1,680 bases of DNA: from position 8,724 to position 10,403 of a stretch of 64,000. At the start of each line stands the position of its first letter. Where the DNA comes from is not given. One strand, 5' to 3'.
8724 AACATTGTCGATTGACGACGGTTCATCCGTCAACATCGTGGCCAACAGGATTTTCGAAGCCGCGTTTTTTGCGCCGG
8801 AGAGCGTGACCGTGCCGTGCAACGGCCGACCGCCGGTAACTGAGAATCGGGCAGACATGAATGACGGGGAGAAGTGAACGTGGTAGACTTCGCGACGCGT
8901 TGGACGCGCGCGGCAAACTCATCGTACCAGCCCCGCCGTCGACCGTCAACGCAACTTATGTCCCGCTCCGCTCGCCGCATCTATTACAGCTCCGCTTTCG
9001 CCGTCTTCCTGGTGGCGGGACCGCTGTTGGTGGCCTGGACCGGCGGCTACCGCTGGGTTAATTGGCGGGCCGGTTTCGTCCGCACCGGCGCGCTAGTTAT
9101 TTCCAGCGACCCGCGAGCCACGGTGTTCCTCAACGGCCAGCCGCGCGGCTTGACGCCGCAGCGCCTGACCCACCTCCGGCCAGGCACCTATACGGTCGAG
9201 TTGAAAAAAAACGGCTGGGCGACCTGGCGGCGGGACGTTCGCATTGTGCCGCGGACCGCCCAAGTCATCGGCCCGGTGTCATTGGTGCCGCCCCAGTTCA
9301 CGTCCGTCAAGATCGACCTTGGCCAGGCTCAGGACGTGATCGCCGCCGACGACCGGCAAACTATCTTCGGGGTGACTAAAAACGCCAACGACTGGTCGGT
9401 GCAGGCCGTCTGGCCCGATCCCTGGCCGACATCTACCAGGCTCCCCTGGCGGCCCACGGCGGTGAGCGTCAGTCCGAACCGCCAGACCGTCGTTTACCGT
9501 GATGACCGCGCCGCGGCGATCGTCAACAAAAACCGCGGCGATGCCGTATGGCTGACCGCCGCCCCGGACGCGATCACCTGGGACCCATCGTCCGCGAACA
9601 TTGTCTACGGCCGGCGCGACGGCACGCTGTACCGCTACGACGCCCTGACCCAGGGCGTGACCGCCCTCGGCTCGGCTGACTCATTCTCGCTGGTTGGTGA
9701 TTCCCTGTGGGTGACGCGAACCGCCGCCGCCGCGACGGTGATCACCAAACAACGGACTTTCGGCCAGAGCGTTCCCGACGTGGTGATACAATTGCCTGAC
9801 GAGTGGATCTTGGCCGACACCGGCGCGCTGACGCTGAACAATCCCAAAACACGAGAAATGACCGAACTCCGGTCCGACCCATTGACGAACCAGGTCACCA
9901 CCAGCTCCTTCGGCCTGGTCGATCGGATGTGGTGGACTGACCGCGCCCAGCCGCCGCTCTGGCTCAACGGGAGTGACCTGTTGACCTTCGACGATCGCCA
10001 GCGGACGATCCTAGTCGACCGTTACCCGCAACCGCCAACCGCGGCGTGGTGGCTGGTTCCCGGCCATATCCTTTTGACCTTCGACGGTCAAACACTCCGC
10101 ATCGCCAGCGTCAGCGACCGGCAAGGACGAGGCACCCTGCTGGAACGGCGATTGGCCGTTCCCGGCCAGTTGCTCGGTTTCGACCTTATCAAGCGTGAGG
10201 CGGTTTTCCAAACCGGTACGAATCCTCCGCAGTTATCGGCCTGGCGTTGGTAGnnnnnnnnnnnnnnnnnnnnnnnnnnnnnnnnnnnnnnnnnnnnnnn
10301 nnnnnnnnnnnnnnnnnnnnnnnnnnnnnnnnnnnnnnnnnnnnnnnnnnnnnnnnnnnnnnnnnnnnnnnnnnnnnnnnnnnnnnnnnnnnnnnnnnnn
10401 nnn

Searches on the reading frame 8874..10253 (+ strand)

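Call 44: search_protein_families(library=pfam, proteins=[window:8874-10253:+], max_evalue=0.00001)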
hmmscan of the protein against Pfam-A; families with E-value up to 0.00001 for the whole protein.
window:8874-10253:+ (459 aa): 1 family
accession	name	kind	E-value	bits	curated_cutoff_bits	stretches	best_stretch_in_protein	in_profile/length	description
PF08308.17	PEGA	-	2.7e-09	37.2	20.8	1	72-126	2-57/71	PEGA domain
